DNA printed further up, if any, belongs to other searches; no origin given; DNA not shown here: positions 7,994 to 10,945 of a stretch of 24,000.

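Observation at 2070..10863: Five-gene, translationally coupled operon: SNF2 ATPase / SieB-like 2-TM / type III Mod / 2-TM protein / type III Res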

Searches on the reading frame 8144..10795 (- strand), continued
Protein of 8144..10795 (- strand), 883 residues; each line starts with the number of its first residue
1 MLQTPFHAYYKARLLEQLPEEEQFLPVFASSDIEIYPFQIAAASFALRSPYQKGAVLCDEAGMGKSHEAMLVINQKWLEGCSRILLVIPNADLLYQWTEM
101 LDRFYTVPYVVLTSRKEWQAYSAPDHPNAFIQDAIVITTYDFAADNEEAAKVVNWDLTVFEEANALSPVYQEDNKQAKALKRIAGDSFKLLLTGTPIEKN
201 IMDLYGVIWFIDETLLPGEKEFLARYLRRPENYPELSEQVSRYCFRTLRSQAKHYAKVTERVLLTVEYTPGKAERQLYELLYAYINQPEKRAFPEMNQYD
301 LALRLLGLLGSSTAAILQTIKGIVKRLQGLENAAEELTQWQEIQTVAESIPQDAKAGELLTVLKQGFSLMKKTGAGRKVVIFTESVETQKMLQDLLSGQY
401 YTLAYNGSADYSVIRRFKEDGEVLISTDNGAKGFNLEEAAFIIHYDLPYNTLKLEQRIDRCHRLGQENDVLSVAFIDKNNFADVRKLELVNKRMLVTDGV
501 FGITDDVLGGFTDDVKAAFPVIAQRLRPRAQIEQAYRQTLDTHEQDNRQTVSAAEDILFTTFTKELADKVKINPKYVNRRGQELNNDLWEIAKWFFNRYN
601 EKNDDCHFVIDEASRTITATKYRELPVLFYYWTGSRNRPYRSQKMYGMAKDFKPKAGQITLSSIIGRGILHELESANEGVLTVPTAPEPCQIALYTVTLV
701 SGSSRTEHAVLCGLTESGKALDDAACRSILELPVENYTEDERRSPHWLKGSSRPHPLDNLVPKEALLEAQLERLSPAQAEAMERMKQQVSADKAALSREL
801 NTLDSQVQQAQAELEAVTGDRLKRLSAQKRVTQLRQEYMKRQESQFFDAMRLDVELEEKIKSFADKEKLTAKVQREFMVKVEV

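Call 49: get_annotated_region(hit=H2, flank=9000)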
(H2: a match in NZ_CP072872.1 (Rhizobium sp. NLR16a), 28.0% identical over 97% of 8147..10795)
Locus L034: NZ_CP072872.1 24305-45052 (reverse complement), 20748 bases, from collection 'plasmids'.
description: Rhizobium sp. NLR16a plasmid p7, complete sequence
organism: Rhizobium sp. NLR16a (NCBI taxid 2731112)
taxonomy: Bacteria; Pseudomonadota; Alphaproteobacteria; Hyphomicrobiales; Rhizobiaceae; Rhizobium; Rhizobium sp. NLR16a
host: -; source: lentil; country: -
typing (MOB-suite, as given by PLSDB): conjugative; relaxase MOBP; mating-pair formation MPF_T
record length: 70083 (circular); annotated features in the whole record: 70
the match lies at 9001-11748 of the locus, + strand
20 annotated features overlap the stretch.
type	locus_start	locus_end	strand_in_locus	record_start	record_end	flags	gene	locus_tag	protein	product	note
CDS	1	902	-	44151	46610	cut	-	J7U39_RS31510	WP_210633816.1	VirB4 family type IV secretion/conjugal transfer ATPase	-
CDS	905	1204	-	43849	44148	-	-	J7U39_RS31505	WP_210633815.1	VirB3 family type IV secretion system protein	-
CDS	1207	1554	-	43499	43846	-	-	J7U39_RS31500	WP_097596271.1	TrbC/VirB2 family protein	-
CDS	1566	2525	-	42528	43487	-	-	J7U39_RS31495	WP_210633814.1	lytic transglycosylase domain-containing protein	-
CDS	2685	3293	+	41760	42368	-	-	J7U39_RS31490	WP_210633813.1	hypothetical protein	-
CDS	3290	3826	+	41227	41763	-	-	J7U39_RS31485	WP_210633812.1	thermonuclease family protein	-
CDS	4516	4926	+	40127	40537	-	-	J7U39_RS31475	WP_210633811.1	hypothetical protein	-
CDS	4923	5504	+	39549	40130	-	-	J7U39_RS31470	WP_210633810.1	hypothetical protein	-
CDS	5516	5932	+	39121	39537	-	-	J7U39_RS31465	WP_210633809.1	hypothetical protein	-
CDS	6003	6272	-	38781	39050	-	-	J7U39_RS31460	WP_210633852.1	hypothetical protein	-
CDS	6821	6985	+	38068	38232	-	-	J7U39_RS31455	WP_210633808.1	hypothetical protein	-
CDS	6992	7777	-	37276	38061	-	-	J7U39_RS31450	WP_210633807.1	NYN domain-containing protein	-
CDS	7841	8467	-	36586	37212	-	-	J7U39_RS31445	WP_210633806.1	recombinase family protein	GO:0006310 - DNA recombination [Evidence IEA]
CDS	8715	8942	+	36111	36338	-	-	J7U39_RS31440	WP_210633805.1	helix-turn-helix domain-containing protein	-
CDS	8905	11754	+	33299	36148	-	-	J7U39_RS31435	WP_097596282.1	SNF2-related protein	-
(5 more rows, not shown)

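Call 50: get_annotated_region(hit=H9, flank=9000)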
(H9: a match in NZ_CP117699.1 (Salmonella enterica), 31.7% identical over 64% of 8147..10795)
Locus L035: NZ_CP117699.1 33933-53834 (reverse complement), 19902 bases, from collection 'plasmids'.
description: Salmonella enterica subsp. enterica serovar London strain L1 plasmid unnamed1, complete sequence
organism: Salmonella enterica (NCBI taxid 149390)
taxonomy: Bacteria; Pseudomonadota; Gammaproteobacteria; Enterobacterales; Enterobacteriaceae; Salmonella; Salmonella enterica
host: -; source: Homo sapiens,tissue sample,leg; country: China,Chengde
typing (MOB-suite, as given by PLSDB): conjugative; replicon IncFIB; relaxase MOBC; mating-pair formation MPF_T
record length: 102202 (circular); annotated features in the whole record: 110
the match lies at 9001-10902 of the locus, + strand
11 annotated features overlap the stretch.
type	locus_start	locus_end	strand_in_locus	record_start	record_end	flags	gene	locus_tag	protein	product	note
CDS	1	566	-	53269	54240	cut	-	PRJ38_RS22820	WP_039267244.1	ParB/RepB/Spo0J family plasmid partition protein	-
CDS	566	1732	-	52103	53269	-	sopA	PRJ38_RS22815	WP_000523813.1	plasmid-partitioning protein SopA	-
CDS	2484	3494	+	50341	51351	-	-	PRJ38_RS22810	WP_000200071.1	RepB family plasmid replication initiator protein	GO:0006270 - DNA replication initiation [Evidence IEA]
CDS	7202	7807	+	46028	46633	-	-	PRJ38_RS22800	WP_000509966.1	recombinase family protein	GO:0006310 - DNA recombination [Evidence IEA]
CDS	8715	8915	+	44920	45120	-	-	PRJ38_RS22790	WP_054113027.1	helix-turn-helix domain-containing protein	-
CDS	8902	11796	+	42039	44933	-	-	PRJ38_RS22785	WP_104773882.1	SNF2-related protein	-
CDS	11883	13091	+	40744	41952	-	-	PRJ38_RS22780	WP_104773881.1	IS256 family transposase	-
CDS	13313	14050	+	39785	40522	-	-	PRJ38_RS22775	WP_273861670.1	Abi family protein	-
CDS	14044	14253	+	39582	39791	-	-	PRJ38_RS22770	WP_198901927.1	hypothetical protein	-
CDS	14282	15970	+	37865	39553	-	-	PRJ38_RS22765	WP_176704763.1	site-specific DNA-methyltransferase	GO:0006306 - DNA methylation [Evidence IEA]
CDS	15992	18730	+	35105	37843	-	-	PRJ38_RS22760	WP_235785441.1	DEAD/DEAH box helicase family protein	-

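Call 51: get_annotated_region(hit=H24, flank=9000)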
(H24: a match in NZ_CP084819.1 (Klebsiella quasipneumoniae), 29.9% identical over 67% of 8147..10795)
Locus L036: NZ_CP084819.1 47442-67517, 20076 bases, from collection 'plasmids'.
description: Klebsiella quasipneumoniae subsp. quasipneumoniae strain 18A069 plasmid pKqq_18A069_1, complete sequence
organism: Klebsiella quasipneumoniae (NCBI taxid 1667327)
taxonomy: Bacteria; Pseudomonadota; Gammaproteobacteria; Enterobacterales; Enterobacteriaceae; Klebsiella; Klebsiella quasipneumoniae
host: -; source: Homo sapiens,Whole organism,blood; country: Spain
typing (MOB-suite, as given by PLSDB): conjugative; replicon IncFII,rep_cluster_1418; relaxase MOBF,MOBF; mating-pair formation MPF_F
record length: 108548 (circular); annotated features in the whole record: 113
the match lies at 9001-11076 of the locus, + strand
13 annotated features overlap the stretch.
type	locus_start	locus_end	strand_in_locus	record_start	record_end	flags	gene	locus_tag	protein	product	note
CDS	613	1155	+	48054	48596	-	ssb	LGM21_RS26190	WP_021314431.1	single-stranded DNA-binding protein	GO:0006310 - DNA recombination [Evidence IEA]; GO:0006281 - DNA repair [Evidence IEA]; GO:0006260 - DNA replication ...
CDS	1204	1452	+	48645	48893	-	-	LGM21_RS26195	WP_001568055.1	DUF905 domain-containing protein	-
CDS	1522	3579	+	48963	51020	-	-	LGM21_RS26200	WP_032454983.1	ParB/RepB/Spo0J family partition protein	-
CDS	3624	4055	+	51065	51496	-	psiB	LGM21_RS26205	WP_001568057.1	conjugation system SOS inhibitor PsiB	-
CDS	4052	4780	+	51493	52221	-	-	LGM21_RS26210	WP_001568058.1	plasmid SOS inhibition protein A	-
CDS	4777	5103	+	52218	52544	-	-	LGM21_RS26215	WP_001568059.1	hypothetical protein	-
CDS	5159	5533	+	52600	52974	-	-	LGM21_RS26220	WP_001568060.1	hypothetical protein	-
CDS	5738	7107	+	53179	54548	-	-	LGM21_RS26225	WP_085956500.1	IS3-like element ISKpn8 family transposase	GO:0006313 - DNA transposition [Evidence IEA]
CDS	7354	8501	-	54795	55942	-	-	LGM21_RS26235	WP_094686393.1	IS3 family transposase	-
CDS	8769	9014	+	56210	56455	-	-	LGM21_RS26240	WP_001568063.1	helix-turn-helix transcriptional regulator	-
CDS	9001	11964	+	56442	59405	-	-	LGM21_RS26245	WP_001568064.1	SNF2-related protein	-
CDS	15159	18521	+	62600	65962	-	-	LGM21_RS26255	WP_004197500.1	DEAD/DEAH box helicase family protein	-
CDS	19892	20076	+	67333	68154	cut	-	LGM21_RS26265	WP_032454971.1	DUF932 domain-containing protein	-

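Call 66: get_annotated_region(hit=H3, flank=9000)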
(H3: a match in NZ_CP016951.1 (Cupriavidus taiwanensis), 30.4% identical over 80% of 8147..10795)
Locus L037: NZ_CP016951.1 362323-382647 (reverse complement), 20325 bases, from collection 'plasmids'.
description: Cupriavidus taiwanensis strain SWF66294 plasmid unnamed, complete sequence
organism: Cupriavidus taiwanensis (NCBI taxid 164546)
taxonomy: Bacteria; Pseudomonadota; Betaproteobacteria; Burkholderiales; Burkholderiaceae; Cupriavidus; Cupriavidus taiwanensis
host: -; source: Mimosa,single cell,nodules; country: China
typing (MOB-suite, as given by PLSDB): conjugative; relaxase MOBH,MOBP; mating-pair formation MPF_T
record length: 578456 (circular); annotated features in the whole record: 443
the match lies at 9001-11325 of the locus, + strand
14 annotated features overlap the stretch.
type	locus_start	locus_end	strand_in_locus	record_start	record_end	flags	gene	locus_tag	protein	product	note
CDS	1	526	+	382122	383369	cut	-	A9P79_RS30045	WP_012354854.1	H-NS histone family protein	-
CDS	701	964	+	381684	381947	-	-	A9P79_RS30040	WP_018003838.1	H-NS histone family protein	-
CDS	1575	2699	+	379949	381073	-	-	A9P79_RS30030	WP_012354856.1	DUF262 domain-containing protein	-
CDS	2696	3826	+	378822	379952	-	-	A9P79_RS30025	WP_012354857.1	DUF3696 domain-containing protein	-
CDS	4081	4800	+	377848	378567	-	-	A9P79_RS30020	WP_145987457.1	hypothetical protein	-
CDS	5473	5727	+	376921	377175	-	-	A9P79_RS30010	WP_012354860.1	H-NS family nucleoid-associated regulatory protein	GO:0006355 - regulation of DNA-templated transcription [Evidence IEA]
CDS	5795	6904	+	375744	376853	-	-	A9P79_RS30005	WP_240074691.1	competence protein CoiA family protein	-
CDS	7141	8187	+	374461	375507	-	-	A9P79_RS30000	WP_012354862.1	DNA-binding protein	-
CDS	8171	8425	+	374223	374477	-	-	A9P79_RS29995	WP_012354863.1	H-NS family nucleoid-associated regulatory protein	GO:0006355 - regulation of DNA-templated transcription [Evidence IEA]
CDS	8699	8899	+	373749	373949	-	-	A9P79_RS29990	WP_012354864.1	helix-turn-helix domain-containing protein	-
CDS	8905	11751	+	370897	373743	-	-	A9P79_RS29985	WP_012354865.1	SNF2-related protein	-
CDS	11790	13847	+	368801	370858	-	-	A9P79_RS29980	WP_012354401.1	site-specific DNA-methyltransferase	GO:0006306 - DNA methylation [Evidence IEA]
CDS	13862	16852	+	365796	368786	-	-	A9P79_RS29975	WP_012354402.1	DEAD/DEAH box helicase family protein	-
CDS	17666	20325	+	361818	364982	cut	-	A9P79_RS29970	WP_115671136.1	N-6 DNA methylase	GO:0006306 - DNA methylation [Evidence IEA]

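Call 67: get_annotated_region(hit=H5, flank=9000)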
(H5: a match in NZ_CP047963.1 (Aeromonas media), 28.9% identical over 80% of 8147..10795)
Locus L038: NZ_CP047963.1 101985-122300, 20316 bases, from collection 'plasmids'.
description: Aeromonas media strain MC64 plasmid pMC64A, complete sequence
organism: Aeromonas media (NCBI taxid 651)
taxonomy: Bacteria; Pseudomonadota; Gammaproteobacteria; Aeromonadales; Aeromonadaceae; Aeromonas; Aeromonas media
host: -; source: cell culture,hospital; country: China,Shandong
typing (MOB-suite, as given by PLSDB): non-mobilizable; replicon IncU
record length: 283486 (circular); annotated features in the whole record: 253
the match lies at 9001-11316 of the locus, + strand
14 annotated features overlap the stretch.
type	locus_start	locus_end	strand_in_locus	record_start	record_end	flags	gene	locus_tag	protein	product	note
CDS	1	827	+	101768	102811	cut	-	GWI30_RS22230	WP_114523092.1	hypothetical protein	-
CDS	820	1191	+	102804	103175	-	-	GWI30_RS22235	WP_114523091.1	hypothetical protein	-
CDS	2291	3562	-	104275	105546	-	-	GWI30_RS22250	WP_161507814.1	transposase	GO:0006313 - DNA transposition [Evidence IEA]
CDS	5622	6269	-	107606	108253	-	-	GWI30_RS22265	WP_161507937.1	hypothetical protein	-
CDS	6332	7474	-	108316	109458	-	-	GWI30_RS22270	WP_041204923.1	IS4-like element ISAs18 family transposase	GO:0006313 - DNA transposition [Evidence IEA]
CDS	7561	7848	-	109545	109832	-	-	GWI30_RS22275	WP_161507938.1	hypothetical protein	-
CDS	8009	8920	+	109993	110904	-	-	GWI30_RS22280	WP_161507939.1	WYL domain-containing protein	-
CDS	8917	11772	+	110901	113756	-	-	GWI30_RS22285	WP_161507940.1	SNF2-related protein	-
CDS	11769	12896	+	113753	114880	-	-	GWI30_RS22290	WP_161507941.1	AAA family ATPase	-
CDS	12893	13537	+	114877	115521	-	-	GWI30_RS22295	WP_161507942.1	DUF4276 family protein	-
CDS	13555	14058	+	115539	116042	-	-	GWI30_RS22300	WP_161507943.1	site-specific DNA-methyltransferase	GO:0006306 - DNA methylation [Evidence IEA]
CDS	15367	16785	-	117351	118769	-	-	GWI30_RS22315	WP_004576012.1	IS66-like element ISAs21 family transposase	GO:0006313 - DNA transposition [Evidence IEA]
CDS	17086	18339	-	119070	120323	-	-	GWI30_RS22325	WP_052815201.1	IS256 family transposase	-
CDS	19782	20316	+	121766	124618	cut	-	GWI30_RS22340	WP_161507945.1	DEAD/DEAH box helicase family protein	-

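Call 68: get_annotated_region(hit=H4, flank=9000)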
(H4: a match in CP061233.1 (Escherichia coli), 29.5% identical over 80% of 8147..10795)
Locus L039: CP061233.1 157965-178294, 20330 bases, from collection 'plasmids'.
description: Escherichia coli strain STEC639 plasmid pSTEC639_1, complete sequence
organism: Escherichia coli (NCBI taxid 562)
taxonomy: Bacteria; Pseudomonadota; Gammaproteobacteria; Enterobacterales; Enterobacteriaceae; Escherichia; Escherichia coli
host: -; source: Sheep,cell culture; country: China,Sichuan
typing (MOB-suite, as given by PLSDB): non-mobilizable
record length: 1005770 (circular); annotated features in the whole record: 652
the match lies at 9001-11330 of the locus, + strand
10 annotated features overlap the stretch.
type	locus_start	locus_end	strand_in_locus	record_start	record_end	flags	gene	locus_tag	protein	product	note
CDS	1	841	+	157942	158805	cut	-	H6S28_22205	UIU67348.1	YicC family protein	-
CDS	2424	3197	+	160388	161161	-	-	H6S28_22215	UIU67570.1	type IV toxin-antitoxin system AbiEi family antitoxin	-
CDS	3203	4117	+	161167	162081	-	-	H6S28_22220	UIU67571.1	nucleotidyl transferase AbiEii/AbiGii toxin family protein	-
CDS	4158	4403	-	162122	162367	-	-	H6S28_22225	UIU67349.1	AlpA family phage regulatory protein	-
CDS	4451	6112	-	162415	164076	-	-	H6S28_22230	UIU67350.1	DUF927 domain-containing protein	-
CDS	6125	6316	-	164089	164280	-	-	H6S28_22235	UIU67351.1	helix-turn-helix domain-containing protein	-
CDS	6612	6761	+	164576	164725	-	-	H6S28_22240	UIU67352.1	hypothetical protein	-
CDS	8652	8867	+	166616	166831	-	-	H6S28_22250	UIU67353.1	helix-turn-helix transcriptional regulator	-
CDS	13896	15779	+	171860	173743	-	-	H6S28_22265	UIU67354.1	site-specific DNA-methyltransferase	-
CDS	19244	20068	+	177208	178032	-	dinD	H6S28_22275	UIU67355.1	DNA damage-inducible protein D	-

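Call 74: find_encoding_contigs(protein=P0057, flank=9000, max_places=4)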
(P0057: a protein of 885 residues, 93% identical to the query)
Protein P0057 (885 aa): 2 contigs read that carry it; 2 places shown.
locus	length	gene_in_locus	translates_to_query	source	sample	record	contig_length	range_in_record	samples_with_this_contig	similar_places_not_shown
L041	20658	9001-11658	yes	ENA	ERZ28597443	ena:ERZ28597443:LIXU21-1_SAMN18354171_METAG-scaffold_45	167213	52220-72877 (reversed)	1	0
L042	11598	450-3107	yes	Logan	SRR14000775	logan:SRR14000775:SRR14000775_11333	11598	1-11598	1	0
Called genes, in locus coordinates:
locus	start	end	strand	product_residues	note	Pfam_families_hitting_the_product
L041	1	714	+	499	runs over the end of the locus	PF23750:RsgI_M, PF03413:PepSY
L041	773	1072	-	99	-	PF23544:AtuA_ferredoxin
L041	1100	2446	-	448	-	PF07287:AtuA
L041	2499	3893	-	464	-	PF03553:Na_H_antiporter (faint), PF03600:CitMHS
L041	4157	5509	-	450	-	PF13188:PAS_8 (weak), PF00158:Sigma54_activat, PF14532:Sigma54_activ_2, PF07728:AAA_5 (weak), PF25601:AAA_lid_14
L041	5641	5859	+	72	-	PF04014:MazE_antitoxin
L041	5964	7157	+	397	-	PF00201:UDPGT, PF06722:EryCIII-like_C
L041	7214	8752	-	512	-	PF00239:Resolvase, PF07508:Recombinase, PF13408:Zn_ribbon_recom, PF14287:DUF4368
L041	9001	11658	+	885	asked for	PF13872:AAA_34 (weak), PF00176:SNF2-rel_dom, PF04851:ResIII (weak), PF00271:Helicase_C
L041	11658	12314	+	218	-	-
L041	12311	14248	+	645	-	PF01555:N6_N4_Mtase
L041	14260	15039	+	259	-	-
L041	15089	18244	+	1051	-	PF04851:ResIII, PF00270:DEAD (weak), PF19778:RE_endonuc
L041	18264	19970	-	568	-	PF03389:MobA_MobL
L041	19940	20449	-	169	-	-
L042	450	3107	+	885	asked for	PF13872:AAA_34 (weak), PF00176:SNF2-rel_dom, PF04851:ResIII (weak), PF00271:Helicase_C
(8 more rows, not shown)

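Call 75: find_encoding_contigs(protein=P0054, flank=9000, max_places=4)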
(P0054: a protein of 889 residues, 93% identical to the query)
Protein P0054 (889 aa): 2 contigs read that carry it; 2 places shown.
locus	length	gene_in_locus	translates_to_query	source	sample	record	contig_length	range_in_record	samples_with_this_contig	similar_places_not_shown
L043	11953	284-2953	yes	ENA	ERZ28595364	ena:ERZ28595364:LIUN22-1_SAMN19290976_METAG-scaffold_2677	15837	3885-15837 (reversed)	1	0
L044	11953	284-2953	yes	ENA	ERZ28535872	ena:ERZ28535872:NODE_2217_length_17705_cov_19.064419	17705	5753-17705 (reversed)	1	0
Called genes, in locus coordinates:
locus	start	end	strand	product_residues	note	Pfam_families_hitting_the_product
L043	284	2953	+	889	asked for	PF13872:AAA_34 (weak), PF00176:SNF2-rel_dom, PF00271:Helicase_C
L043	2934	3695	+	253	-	-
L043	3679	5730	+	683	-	PF01555:N6_N4_Mtase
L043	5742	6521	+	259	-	-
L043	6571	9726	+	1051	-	PF04851:ResIII, PF00270:DEAD (weak), PF19778:RE_endonuc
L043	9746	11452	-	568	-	PF03389:MobA_MobL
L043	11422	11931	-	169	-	-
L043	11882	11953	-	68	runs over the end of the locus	PF12958:DUF3847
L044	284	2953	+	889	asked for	PF13872:AAA_34 (weak), PF00176:SNF2-rel_dom, PF00271:Helicase_C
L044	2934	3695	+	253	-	-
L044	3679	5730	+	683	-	PF01555:N6_N4_Mtase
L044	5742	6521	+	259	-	-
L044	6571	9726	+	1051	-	PF04851:ResIII, PF00270:DEAD (weak), PF19778:RE_endonuc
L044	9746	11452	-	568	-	PF03389:MobA_MobL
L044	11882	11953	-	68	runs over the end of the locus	PF12958:DUF3847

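Call 79: search_protein_families(library=phrogs, proteins=[L023:12658-13314:+, L029:12657-13418:+, L023:15275-16054:+], max_evalue=0.01)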
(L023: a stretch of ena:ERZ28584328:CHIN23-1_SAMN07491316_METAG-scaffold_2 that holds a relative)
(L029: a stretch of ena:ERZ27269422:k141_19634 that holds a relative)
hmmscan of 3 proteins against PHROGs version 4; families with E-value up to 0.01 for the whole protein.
L023:12658-13314:+ (218 aa): 1 family
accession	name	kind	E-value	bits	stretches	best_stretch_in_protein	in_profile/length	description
phrog_19711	-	unknown function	0.0059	17.2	0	1-31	1-31/56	-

L029:12657-13418:+ (253 aa): 1 family
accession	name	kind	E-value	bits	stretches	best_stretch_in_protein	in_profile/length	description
phrog_29378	-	unknown function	1.1e-06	29.5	1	70-187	35-148/260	-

L023:15275-16054:+ (259 aa): 0 families

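Call 104: find_related_loci(query=window:8147-10795:-, collection=viral_contigs, flank=9000)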
Query window:8147-10795:- (883 aa) in viral_contigs; peptide patterns used: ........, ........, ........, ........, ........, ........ (x = any residue, [..] = any of these).
3 stretches matched a pattern, but none encodes a relative of the query by tblastn (E <= 1e-3).
